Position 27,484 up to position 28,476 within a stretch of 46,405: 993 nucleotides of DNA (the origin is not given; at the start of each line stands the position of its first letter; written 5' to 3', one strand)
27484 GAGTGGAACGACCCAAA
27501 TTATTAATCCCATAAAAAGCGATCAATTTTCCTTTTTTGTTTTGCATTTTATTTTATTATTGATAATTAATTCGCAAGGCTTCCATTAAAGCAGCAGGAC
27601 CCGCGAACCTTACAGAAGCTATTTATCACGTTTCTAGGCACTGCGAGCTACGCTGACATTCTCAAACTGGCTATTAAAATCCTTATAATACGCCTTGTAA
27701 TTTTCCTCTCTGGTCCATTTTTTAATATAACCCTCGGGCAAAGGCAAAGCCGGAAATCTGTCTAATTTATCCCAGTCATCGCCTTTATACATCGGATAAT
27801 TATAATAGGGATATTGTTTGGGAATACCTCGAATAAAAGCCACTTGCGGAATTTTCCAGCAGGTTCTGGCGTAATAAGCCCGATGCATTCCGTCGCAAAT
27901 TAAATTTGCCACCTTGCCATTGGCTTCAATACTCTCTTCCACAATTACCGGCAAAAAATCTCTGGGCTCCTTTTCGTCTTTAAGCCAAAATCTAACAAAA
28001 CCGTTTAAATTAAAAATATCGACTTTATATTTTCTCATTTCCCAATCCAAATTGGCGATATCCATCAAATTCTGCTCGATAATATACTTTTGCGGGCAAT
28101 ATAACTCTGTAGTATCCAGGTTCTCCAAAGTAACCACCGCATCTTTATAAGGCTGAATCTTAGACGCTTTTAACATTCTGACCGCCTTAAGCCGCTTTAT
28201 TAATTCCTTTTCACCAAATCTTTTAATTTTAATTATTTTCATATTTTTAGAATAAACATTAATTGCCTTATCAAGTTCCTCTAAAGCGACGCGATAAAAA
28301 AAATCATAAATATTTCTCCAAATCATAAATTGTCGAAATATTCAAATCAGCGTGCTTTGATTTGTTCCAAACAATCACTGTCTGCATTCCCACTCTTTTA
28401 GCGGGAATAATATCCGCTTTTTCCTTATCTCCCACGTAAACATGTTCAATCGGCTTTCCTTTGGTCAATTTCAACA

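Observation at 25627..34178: Ten-gene co-directional pyrimidine-deoxynucleotide array with paired canonical and divergent enzymes: candidate non-canonical thymidylate or modified-pyrimidine pathway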

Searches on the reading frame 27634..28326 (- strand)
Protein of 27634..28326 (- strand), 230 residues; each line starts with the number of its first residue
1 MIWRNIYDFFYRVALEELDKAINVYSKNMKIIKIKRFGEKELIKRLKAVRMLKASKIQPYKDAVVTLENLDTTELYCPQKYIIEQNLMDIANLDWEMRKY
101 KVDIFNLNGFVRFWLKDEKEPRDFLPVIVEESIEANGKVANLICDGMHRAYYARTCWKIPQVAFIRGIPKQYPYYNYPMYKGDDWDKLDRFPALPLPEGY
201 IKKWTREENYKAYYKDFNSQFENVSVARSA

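Call 3: search_protein_families(library=pfam, proteins=[window:27634-28326:-], max_evalue=0.1)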
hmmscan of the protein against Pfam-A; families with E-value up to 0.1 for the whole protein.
window:27634-28326:- (230 aa): 1 family
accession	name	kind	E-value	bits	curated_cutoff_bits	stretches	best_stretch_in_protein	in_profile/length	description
PF24392.2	Parb-CE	-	4.2e-56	189.4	23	1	41-188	1-146/147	ParB CE domain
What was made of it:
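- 27634..28242 (-): ParB-CE protein (202 aa from the internal Met). ParB/sulfiredoxin fold with invariant EESxE and DGxHR motifs. An uncharacterised enzyme-like family. Pfam PF24392, 189 bits (call 3).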

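Call 4: search_protein_families(library=ncbifam, proteins=[window:27634-28326:-], max_evalue=0.1)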
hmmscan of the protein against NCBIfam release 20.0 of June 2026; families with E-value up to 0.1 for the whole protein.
window:27634-28326:- (230 aa): 0 families

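Call 10: search_solved_structures(query=window:27634-28326:-, max_evalue=10, show_alignments=2)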
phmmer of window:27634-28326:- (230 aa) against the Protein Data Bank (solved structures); distinct sequences matched with E-value up to 10: 1.
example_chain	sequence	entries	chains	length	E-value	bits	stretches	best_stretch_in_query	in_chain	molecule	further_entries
5c3l_C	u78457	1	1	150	1.2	11.7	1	84-139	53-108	Nucleoporin Nup62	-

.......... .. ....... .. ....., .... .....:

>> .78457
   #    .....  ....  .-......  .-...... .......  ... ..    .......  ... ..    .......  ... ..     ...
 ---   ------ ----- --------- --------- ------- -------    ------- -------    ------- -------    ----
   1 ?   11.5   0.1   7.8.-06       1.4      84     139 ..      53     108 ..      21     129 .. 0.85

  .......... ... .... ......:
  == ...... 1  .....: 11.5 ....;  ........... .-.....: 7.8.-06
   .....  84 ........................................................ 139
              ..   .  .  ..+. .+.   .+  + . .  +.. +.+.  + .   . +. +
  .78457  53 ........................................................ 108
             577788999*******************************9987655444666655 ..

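Call 12: find_homologous_proteins(query=window:27634-28326:-, max_evalue=0.001)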
Query window:27634-28326:- (230 aa): 33 proteins with E <= 0.001 among 318 candidates.
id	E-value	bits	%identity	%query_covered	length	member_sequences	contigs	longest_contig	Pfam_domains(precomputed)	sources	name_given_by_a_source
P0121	2.7e-134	464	100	88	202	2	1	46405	PF24392.3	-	-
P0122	1.0e-106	374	79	87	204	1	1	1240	PF24392.3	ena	-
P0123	3.6e-106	372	79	87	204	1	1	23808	PF24392.3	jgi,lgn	jgi:hypothetical protein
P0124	3.2e-102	359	73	87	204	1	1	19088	PF24392.3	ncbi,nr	ncbi:MAG: hypothetical protein GF335_01320 [Candidatus Moranbacteria bacterium]|nr:hypothetical prot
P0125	3.7e-102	359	75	88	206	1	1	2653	PF24392.3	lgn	-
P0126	1.3e-101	357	75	88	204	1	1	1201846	PF24392.3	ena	-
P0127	2.9e-98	346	70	87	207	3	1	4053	PF24392.3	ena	-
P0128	1.3e-97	344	73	88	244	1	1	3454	PF24392.3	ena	-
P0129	2.4e-97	343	74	87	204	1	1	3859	PF24392.3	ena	-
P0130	9.8e-97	341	70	87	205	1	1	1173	PF24392.3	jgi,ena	-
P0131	6.1e-96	338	70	87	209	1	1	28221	PF24392.3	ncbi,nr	ncbi:MAG: hypothetical protein GF332_00265 [Candidatus Moranbacteria bacterium]|nr:hypothetical prot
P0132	2.5e-93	330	68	88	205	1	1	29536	PF24392.3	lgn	-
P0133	8.1e-93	328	69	87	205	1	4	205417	PF24392.3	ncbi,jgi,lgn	jgi:hypothetical protein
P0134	1.5e-92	327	70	87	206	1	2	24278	PF24392.3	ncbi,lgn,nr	ncbi:MAG: hypothetical protein ABIC19_02100 [Patescibacteria group bacterium]|nr:hypothetical protei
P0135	6.0e-92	325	69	87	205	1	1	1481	PF24392.3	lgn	-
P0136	4.5e-90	319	68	87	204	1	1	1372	PF24392.3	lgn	-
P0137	5.6e-57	211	50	87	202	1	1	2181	PF24392.3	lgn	-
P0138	2.2e-56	209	49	87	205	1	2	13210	PF24392.3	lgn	-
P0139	8.3e-56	207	49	87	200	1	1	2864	PF24392.3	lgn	-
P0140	2.0e-55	206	50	87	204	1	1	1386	PF24392.3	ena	-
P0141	2.7e-55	205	49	88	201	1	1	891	PF24392.3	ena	-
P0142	8.7e-51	191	45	88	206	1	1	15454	PF24392.3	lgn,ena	-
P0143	1.1e-48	184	44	87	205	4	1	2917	PF24392.3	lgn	-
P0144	2.6e-47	179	46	87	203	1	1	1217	PF24392.3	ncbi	-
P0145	1.1e-46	177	45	87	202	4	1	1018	PF24392.3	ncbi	-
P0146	9.0e-42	161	44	88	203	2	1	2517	PF24392.3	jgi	-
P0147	1.7e-40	157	40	88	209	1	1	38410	PF24392.3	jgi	-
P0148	8.7e-40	155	39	87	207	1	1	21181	PF24392.3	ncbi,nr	ncbi:MAG: hypothetical protein NUW37_03505 [Planctomycetes bacterium]|nr:hypothetical protein [Planc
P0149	1.0e-39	154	39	93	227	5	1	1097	PF24392.3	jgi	jgi:hypothetical protein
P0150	3.3e-37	146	42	88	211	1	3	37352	PF24392.3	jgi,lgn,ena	-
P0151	1.3e-36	144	41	87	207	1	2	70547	PF24392.3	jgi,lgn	jgi:hypothetical protein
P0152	1.5e-36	144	40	87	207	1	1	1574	PF24392.3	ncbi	-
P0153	2.1e-35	140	41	88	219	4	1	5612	PF24392.3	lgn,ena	-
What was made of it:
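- Checked: The ParB-fold gene most likely starts at the internal Met (28242, 202 aa), as in all homologs (call 12).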

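Call 15: find_encoding_contigs(protein=P0148, flank=10000, max_places=2)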
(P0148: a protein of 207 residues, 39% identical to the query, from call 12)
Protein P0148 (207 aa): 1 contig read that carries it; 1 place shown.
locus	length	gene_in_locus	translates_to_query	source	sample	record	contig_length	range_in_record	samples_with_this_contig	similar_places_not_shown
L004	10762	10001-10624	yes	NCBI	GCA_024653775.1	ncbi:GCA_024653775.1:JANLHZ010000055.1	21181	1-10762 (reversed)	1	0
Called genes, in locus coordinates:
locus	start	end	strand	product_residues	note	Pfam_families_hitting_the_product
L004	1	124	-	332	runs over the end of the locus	-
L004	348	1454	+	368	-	-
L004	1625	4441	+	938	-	-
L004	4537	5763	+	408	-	PF26549:Tricorn_N (faint), PF07676:PD40 (weak)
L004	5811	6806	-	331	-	PF02504:FA_synthesis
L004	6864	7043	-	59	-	PF01783:Ribosomal_L32p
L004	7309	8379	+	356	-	PF03773:ArsP_1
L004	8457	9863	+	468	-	PF02310:B12-binding, PF04055:Radical_SAM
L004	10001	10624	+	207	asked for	PF24392:Parb-CE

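Call 18: find_related_loci(query=A1, collection=genome_contigs, flank=10000)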
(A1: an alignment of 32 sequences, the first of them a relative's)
Query A1 (202 aa) in genome_contigs; peptide patterns used: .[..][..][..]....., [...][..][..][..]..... (x = any residue, [..] = any of these).
269 stretches matched a pattern; 234 encode a relative of the query (tblastn E <= 1e-3); the best 80 are kept; 80 distinct loci.
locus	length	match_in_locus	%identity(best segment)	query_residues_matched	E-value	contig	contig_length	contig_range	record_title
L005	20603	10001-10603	70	1-201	4e-100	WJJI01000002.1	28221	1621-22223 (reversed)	MAG: Candidatus Moraniibacteriota bacterium isolate Bin_419 k141_196407, whole genome shotgun sequence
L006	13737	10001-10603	73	1-201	3e-97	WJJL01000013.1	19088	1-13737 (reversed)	MAG: Candidatus Moraniibacteriota bacterium isolate Bin_114 k141_686597, whole genome shotgun sequence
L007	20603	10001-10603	69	1-201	8e-97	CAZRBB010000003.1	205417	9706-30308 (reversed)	MAG TPA_asm: uncultured Candidatus Saccharibacteria bacterium isolate SRP272421_co4_224 genome assembly, contig: NODE_27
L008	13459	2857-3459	70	1-201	6e-97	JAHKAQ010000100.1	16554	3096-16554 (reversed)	MAG: Patescibacteria group bacterium isolate Undefined_mixed_planktonic.mb.48 Undefined_mixed_pl.mb.48_k141_1230114, who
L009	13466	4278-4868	51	1-201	5e-66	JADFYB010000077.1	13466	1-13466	MAG: Nitrospirae bacterium isolate nDJH6bin1 nDJH6_bin1_NODE_3761_length_13466_cov_10.404668, whole genome shotgun seque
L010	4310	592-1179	50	1-200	1e-62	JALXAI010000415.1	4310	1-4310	MAG: Desulfobacterales bacterium isolate T2_metabat1_scaf2bin.254 T2_NODE_46896_length_4310_cov_3.713842, whole genome s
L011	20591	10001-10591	48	1-201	1e-61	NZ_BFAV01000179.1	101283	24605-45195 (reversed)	Desulfocucumis palustris strain NAW-5 NODE_179, whole genome shotgun sequence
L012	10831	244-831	50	1-200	2e-61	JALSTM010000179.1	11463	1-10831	MAG: Desulfobacterales bacterium isolate 356-308_metabat2_scaf2bin.107 356-308_scaffold_3659_c1, whole genome shotgun se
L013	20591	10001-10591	49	1-201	2e-61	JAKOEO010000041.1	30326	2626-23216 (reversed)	MAG: Candidatus Magnetominusculus sp. LBB02 NODE_41_length_30326_cov_64.8, whole genome shotgun sequence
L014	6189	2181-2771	50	1-201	2e-61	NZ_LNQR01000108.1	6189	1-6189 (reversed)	Candidatus Magnetominusculus xianensis strain HCH-1 contig108, whole genome shotgun sequence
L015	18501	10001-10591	49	1-201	1e-60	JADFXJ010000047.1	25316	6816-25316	MAG: Nitrospirae bacterium isolate nDJH13bin3 nDJH13_bin3_NODE_926_length_25316_cov_38.387594, whole genome shotgun sequ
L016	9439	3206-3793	48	1-200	2e-60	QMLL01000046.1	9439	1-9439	MAG: Deltaproteobacteria bacterium isolate B119_G9 B119_Guay9_scaffold_09577, whole genome shotgun sequence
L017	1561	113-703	48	1-201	1e-62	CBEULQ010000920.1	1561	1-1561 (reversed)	MAG TPA_asm: uncultured Desulfocucumis sp. isolate SRR13515399_metabat2_4 genome assembly, contig: ERZ25074858.8421, who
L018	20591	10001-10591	47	1-201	7e-60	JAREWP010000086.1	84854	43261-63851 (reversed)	MAG: Candidatus Magnetocorallium paracelense isolate XS-1 k255_28324, whole genome shotgun sequence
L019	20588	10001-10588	47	1-200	2e-59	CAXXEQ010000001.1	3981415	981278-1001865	MAG: Desulfomonilaceae bacterium isolate 8deb2ff7-9cb5-4438-9dd6-cb8d27c5cb84 genome assembly, contig: contig_1, whole g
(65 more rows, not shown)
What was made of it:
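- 27634..28242 (-): Relatives in 234 species (call 18).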

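Call 22: search_protein_families(library=pfam, proteins=[L013:8710-9285:+, L009:2488-2985:+, L009:2056-2457:+, L013:8362-8682:+, L015:7515-8360:+], max_evalue=0.01)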
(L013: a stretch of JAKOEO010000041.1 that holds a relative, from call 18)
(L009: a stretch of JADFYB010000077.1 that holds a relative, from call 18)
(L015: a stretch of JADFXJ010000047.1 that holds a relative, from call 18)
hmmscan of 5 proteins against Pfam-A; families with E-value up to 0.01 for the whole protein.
L013:8710-9285:+ (191 aa): 4 families
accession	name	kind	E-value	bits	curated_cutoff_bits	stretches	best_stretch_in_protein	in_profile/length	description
PF22769.1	DCD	-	2.9e-46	157.8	27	1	2-157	1-152/153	dCTP deaminase-like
PF06559.16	DCD_N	-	5.1e-07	30.1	21.4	1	2-150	4-155/164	2'-deoxycytidine 5'-triphosphate deaminase (DCD) N-terminal domain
PF00692.24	dUTPase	-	2.1e-06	28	22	1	72-160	20-106/129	dUTPase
PF22569.1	DCD_C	-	6.8e-05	22.7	22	1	52-178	54-185/192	2'-deoxycytidine 5'-triphosphate deaminase (DCD), C-terminal domain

L009:2488-2985:+ (165 aa): 2 families
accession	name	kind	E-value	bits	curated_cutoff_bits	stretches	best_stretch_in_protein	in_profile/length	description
PF00694.25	Aconitase_C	-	1.9e-19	70.7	22.8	1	46-100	69-123/131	Aconitase C-terminal domain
PF06434.19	Aconitase_2_N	-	0.00062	19.9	27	0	82-155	96-167/204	Aconitate hydratase 2 N-terminus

L009:2056-2457:+ (133 aa): 2 families
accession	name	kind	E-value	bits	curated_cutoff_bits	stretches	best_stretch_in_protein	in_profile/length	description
PF08369.16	PCP_red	-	1.1e-16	61.1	32.5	1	84-128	1-45/45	Proto-chlorophyllide reductase 57 kD subunit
PF24441.1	DUF7560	-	0.0047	17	27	0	30-44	2-16/44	Family of unknown function (DUF7560)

L013:8362-8682:+ (106 aa): 0 families

L015:7515-8360:+ (281 aa): 1 family
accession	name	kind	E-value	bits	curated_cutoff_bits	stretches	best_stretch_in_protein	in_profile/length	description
PF00902.23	TatC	-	1.3e-68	231.4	25.1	1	10-236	1-208/208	Sec-independent protein translocase protein (TatC)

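Call 38: predict_structure(alignment_id=A1)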
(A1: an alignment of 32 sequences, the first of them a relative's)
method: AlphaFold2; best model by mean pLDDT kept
length: 202 residues; sequences in the alignment: 32
mean_pLDDT: 92.7   pTM: 0.89
mean pLDDT of the five models: 92.7, 89.8, 87.7, 86.3, 85.9
residues with pLDDT >= 90: 170; 70-90: 26; 50-70: 2; < 50: 4
segments of 3 or more residues with pLDDT < 50: 199-202
pLDDT, mean of each block of 10 residues (from residue 1): 96 98 94 97 96 95 96 97 96 95 93 94 96 97 88 92 93 88 90 75 29
secondary structure, 60 per line:
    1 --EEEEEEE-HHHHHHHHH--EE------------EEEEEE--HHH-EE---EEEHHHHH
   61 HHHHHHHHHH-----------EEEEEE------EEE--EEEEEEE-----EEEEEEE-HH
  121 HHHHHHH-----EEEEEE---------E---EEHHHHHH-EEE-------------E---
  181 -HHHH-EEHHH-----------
elements in order: E3-9 H11-19 E36-41 E53-55 H56-70 E82-87 E94-96 E99-105 E111-117 H119-127 E133-138 H154-159 E161-163 H182-185
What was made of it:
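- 27634..28242 (-): AF2 model, pLDDT 92.7 (call 38).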

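Call 44: fold_search(model_id=the predicted structure, library=pdb)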
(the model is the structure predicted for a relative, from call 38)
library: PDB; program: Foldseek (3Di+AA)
matches with E <= 10: 106; with E <= 0.001: 0
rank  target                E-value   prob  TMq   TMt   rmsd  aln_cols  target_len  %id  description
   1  3cyi                  1.0e-03  1.00  0.34  0.59   3.4       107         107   10  Crystal Structure of Human Sulfiredoxin (Srx) in Complex with ATP:Mg2+ (released 2008-07-01)
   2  1xw3                  2.3e-03  1.00  0.33  0.57   4.2       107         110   10  Crystal Structure of Human Sulfiredoxin (Srx) (released 2005-05-24)
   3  7lj1_d                3.1e-03  1.00  0.32  0.56   3.6       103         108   11  Human Prx1-Srx Decameric Complex (released 2021-07-14)
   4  1xw4                  3.3e-03  1.00  0.33  0.57   4.2       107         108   10  Crystal Structure of Human Sulfiredoxin (Srx) in Complex with ADP (released 2005-05-24)
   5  7lj1_g                3.3e-03  1.00  0.32  0.59   3.6       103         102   11  Human Prx1-Srx Decameric Complex (released 2021-07-14)
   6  7lj1_i                3.3e-03  1.00  0.32  0.58   3.7       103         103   11  Human Prx1-Srx Decameric Complex (released 2021-07-14)
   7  7lj1_a                4.2e-03  1.00  0.32  0.57   3.6       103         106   11  Human Prx1-Srx Decameric Complex (released 2021-07-14)
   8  7lj1_b                5.1e-03  1.00  0.32  0.56   3.6       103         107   11  Human Prx1-Srx Decameric Complex (released 2021-07-14)
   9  2rii_X                5.1e-03  1.00  0.33  0.57   4.1       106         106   10  Crystal Structure of Human Peroxiredoxin I in complex with Sulfiredoxin (released 2008-01-08)
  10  7lj1_n                9.5e-03  1.00  0.32  0.62   3.1       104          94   10  Human Prx1-Srx Decameric Complex (released 2021-07-14)
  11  3hy2_X                1.0e-02  1.00  0.33  0.60   3.3       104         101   10  Crystal Structure of Sulfiredoxin in Complex with Peroxiredoxin I and ATP:Mg2+ (released 2009-10-06)
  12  1yzs_MODEL_1_A        1.0e-02  1.00  0.33  0.51   3.4       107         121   11  Solution structure of human sulfiredoxin (srx) (released 2005-03-22)
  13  2rii_Y                1.8e-02  1.00  0.33  0.61   3.9       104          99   10  Crystal Structure of Human Peroxiredoxin I in complex with Sulfiredoxin (released 2008-01-08)
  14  7lj1_k                2.0e-02  0.99  0.31  0.59   3.7       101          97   11  Human Prx1-Srx Decameric Complex (released 2021-07-14)
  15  6sdk_B                2.0e-02  0.97  0.30  0.30   4.8       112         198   14  Crystal structure of bacterial ParB dimer bound to CDP (released 2019-10-23)
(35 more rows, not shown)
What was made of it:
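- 27634..28242 (-): Foldseek best matches: sulfiredoxin with ATP, ParB with CDP, and the serine kinases SbnI and SerK (call 44).
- On ParB-CE (PF24392), within the ParB/sulfiredoxin superfamily: Foldseek gives Srx, ParB, SbnI and SerK with probability up to 1.0 (call 44).
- The enzymatic members of the ParB/Srx fold are kinases: Srx, SerK and SbnI (call 44). ParB-fold proteins bind CTP (ParB with CDP among the Foldseek hits; call 44), and dCTP is the classical allosteric activator of dCMP deaminase (established knowledge).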

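Call 50: search_protein_families(library=phrogs, proteins=[window:27634-28242:-], max_evalue=0.001)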
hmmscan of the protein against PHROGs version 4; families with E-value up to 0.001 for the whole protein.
window:27634-28242:- (202 aa): 0 families

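Call 51: search_protein_families(library=padloc, proteins=[window:27634-28242:-], max_evalue=0.001)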
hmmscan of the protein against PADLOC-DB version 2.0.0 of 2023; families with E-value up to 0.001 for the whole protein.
window:27634-28242:- (202 aa): 0 families

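Call 52: find_related_loci(query=A1, collection=viral_contigs, flank=8000)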
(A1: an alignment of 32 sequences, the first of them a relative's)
Query A1 (202 aa) in viral_contigs; peptide patterns used: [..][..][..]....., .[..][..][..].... (x = any residue, [..] = any of these).
27 stretches matched a pattern; 5 encode a relative of the query (tblastn E <= 1e-3); 5 distinct loci.
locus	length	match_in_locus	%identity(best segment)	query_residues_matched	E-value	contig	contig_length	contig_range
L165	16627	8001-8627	36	1-197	6e-31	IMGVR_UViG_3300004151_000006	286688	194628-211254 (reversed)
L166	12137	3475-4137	34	1-201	2e-29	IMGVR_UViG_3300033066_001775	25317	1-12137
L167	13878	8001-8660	33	1-200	1e-29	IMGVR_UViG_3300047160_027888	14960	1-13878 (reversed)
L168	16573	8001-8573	37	1-201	4e-29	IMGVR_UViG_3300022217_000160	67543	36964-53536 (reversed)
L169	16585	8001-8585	33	1-201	2e-28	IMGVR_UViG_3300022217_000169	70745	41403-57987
